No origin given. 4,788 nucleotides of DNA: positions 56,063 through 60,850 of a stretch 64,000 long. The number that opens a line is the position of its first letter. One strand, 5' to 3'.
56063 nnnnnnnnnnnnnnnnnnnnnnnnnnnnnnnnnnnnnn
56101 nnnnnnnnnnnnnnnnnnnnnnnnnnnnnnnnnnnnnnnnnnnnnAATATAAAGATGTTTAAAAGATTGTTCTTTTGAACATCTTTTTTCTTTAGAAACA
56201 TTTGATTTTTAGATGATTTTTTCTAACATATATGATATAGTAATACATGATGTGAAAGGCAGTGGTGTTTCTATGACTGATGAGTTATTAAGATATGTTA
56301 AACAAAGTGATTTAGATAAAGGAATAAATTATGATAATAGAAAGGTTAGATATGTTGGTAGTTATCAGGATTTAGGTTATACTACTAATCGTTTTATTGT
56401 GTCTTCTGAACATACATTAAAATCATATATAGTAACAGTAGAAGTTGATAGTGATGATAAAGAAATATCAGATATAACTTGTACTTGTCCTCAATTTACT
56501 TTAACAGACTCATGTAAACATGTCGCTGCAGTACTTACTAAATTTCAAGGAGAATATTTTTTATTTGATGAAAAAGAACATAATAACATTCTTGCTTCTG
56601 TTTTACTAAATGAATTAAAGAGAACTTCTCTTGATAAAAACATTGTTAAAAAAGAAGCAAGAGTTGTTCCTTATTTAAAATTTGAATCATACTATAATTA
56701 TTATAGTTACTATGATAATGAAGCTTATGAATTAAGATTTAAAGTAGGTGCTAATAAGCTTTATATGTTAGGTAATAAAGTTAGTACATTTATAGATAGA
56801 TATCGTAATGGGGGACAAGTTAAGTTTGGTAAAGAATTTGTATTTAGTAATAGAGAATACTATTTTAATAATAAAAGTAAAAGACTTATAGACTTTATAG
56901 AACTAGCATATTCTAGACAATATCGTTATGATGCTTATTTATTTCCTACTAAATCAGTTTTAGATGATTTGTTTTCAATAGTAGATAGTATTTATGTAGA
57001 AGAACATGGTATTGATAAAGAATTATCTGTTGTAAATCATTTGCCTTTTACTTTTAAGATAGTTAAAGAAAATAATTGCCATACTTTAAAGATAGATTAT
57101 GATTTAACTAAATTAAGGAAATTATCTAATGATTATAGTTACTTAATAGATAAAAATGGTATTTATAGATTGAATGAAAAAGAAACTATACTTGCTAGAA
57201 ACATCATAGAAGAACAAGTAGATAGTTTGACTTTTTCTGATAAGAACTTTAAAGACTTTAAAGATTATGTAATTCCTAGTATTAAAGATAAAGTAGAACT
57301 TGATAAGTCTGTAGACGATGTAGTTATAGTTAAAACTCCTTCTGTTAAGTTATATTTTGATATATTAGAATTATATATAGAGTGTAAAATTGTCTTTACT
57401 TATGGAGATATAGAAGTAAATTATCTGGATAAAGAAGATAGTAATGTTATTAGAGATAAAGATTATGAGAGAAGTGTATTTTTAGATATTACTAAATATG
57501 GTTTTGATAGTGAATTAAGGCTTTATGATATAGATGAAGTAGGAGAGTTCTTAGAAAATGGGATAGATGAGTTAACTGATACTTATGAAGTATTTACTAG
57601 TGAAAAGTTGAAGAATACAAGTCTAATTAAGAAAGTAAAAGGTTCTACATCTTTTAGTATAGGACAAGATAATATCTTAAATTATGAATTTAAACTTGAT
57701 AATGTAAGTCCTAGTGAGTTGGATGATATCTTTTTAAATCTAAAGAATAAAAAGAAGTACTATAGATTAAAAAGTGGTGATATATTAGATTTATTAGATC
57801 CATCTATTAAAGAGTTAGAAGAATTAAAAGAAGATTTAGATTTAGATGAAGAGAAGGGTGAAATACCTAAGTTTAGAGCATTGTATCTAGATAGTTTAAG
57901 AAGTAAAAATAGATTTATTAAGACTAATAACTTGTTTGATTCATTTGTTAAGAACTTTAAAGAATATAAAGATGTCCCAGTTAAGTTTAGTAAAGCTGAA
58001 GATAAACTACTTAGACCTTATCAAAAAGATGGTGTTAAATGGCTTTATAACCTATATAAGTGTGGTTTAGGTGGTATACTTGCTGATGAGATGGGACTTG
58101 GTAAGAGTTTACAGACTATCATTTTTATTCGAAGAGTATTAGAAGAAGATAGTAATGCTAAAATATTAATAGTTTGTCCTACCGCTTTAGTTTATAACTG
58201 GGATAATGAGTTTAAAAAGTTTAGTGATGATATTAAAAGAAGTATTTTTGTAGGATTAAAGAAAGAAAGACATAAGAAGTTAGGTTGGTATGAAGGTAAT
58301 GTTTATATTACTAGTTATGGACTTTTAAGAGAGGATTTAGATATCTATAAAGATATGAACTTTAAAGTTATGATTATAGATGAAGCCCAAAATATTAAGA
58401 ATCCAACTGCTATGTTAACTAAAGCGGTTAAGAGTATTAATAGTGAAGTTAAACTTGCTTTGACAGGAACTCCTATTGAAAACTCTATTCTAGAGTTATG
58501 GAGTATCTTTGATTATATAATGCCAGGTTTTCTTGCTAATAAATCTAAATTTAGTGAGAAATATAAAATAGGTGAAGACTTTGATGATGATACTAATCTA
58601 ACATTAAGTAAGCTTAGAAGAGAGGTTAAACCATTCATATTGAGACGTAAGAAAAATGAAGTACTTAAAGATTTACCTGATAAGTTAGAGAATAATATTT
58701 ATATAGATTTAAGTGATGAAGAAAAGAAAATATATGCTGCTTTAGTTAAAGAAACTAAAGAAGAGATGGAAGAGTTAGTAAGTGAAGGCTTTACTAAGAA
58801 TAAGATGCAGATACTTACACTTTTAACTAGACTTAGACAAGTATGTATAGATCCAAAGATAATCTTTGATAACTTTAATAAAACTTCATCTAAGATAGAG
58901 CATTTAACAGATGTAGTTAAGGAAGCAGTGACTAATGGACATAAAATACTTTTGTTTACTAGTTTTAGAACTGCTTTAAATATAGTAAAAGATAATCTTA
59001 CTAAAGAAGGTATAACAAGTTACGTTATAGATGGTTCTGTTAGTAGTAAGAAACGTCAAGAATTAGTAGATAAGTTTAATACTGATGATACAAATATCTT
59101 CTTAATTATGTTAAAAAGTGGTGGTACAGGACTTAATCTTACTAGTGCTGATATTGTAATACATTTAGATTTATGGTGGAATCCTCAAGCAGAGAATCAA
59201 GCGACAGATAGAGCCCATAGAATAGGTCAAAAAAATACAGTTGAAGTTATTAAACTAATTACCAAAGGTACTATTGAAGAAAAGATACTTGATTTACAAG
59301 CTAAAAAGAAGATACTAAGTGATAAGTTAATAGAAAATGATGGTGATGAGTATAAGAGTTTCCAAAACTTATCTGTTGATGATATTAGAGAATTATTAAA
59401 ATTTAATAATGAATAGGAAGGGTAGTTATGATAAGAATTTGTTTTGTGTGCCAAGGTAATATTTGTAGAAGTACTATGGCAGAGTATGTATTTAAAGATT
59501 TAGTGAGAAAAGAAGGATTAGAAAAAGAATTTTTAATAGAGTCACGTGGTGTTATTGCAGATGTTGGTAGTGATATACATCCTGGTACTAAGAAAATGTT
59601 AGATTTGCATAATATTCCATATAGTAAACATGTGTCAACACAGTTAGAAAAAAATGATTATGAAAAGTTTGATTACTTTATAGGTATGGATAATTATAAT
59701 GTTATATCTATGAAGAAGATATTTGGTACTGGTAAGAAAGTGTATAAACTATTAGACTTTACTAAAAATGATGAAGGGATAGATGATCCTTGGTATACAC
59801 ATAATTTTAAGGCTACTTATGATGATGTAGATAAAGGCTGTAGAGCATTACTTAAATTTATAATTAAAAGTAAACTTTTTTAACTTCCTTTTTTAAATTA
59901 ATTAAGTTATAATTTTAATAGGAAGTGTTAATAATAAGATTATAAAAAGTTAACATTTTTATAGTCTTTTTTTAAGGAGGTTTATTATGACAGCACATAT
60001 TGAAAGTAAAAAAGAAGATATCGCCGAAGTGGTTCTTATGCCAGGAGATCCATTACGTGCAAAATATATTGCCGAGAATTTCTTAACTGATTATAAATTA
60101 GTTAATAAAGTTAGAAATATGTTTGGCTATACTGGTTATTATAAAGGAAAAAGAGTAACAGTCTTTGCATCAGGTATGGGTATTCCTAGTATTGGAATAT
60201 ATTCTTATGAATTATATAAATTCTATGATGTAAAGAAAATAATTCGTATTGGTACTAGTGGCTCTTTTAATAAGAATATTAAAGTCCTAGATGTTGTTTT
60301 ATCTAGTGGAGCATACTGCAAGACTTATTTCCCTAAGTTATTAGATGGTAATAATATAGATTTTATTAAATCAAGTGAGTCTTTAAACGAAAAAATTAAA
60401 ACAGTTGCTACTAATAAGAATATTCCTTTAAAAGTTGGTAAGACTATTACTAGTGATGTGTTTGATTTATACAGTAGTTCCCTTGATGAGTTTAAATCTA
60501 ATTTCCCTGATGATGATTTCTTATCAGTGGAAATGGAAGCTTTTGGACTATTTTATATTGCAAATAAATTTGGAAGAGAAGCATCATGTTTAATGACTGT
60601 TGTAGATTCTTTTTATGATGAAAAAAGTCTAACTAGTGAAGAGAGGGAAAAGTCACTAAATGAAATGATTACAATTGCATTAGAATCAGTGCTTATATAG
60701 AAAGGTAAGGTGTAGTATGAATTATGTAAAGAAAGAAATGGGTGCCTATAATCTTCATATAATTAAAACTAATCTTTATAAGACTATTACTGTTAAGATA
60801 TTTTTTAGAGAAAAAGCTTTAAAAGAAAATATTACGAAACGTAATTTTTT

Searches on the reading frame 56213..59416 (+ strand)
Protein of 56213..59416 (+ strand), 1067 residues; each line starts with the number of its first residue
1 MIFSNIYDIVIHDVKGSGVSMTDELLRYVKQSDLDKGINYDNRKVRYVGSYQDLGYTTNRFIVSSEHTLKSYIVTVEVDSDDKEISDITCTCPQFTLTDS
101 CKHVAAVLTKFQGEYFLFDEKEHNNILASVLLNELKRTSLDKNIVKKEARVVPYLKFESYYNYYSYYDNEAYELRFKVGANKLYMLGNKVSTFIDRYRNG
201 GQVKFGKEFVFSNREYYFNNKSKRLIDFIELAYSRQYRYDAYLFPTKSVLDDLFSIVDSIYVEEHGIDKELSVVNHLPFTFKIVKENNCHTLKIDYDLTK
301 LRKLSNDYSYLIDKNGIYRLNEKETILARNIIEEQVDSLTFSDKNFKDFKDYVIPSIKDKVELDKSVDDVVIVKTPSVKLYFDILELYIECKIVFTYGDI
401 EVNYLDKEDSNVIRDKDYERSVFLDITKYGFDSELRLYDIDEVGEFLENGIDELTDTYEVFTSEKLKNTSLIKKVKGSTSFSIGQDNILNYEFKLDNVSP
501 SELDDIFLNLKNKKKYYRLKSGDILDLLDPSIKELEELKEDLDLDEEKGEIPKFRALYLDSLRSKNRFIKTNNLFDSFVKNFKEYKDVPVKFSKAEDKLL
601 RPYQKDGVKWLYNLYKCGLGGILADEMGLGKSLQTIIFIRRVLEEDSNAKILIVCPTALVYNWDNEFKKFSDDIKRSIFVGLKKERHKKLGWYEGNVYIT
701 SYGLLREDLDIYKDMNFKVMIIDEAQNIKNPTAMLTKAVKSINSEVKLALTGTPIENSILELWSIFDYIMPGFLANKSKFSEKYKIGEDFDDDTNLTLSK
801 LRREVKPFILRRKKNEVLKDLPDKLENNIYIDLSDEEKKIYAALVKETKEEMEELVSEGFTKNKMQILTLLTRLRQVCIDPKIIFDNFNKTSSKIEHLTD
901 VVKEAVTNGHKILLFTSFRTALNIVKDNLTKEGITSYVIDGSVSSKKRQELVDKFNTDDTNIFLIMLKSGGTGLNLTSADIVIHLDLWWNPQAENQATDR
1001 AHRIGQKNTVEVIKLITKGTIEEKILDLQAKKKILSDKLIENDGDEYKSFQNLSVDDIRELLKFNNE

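Call 67: search_protein_families(library=pfam, proteins=[window:56213-59416:+], max_evalue=0.001)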
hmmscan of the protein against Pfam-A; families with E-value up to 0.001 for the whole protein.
window:56213-59416:+ (1067 aa): 7 families
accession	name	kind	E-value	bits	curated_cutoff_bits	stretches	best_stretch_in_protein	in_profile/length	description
PF00176.29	SNF2-rel_dom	-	5.7e-70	236.1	24.9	1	603-882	1-289/290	SNF2-related domain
PF08455.15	SNF2_assoc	-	2.8e-58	198.1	27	1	247-588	7-368/373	Bacterial SNF2 helicase associated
PF00271.37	Helicase_C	-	8.6e-24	84.4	23.5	1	894-1005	2-110/110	Helicase conserved C-terminal domain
PF04851.21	ResIII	-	8.2e-13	49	22.5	1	600-755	4-163/164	Type III restriction enzyme, res subunit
PF18766.7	SWI2_SNF2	-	1.1e-05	25.7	26.7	1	620-806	20-196/221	SWI2/SNF2 ATPase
PF04434.22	SWIM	-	9e-05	22.4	19.6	1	72-110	1-36/38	SWIM zinc finger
PF13401.12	AAA_22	-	0.00083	20.1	27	0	628-755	15-125/130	AAA domain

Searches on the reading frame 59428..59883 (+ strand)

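Call 67: search_protein_families(library=pfam, proteins=[window:59428-59883:+], max_evalue=0.001)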
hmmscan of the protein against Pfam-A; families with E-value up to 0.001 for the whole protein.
window:59428-59883:+ (151 aa): 1 family
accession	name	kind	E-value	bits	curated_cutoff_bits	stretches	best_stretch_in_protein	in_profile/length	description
PF01451.26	LMWPc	-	1.6e-32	113.1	23.2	1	4-142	1-144/144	Low molecular weight phosphotyrosine protein phosphatase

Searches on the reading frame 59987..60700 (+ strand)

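Call 67: search_protein_families(library=pfam, proteins=[window:59987-60700:+], max_evalue=0.001)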
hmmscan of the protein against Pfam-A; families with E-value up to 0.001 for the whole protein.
window:59987-60700:+ (237 aa): 1 family
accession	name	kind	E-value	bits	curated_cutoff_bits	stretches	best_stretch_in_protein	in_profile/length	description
PF01048.26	PNP_UDP_1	-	9.3e-29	100.9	25.1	1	15-226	2-219/233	Phosphorylase superfamily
